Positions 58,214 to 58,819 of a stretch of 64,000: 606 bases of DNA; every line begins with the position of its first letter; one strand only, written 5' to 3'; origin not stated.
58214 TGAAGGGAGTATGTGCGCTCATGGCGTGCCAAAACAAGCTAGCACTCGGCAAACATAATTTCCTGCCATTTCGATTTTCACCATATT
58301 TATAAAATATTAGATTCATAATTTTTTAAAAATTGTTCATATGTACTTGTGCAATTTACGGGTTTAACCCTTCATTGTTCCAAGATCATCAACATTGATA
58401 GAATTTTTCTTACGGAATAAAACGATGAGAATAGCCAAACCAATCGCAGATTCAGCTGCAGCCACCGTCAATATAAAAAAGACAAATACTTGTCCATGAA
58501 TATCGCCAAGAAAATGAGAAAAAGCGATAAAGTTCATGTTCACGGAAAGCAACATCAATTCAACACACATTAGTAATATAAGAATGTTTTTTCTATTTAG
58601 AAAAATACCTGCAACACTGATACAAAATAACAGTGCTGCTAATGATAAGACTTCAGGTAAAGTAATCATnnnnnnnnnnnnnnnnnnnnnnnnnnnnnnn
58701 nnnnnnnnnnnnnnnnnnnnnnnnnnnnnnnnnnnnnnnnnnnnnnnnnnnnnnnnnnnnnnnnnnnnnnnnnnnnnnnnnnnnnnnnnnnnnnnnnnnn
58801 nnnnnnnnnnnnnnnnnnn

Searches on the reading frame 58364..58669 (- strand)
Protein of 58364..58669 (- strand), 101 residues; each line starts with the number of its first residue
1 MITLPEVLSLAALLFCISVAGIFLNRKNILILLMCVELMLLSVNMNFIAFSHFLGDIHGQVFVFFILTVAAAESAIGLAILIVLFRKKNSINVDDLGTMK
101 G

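Call 9: find_encoding_contigs(protein=window:58364-58669:-, flank=3000, max_places=10)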
Protein window:58364-58669:- (101 aa): no gene with exactly this product is on record in the collection.
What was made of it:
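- Tried and rejected: Exact look-up of the window's NuoK: not on record (call 9).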
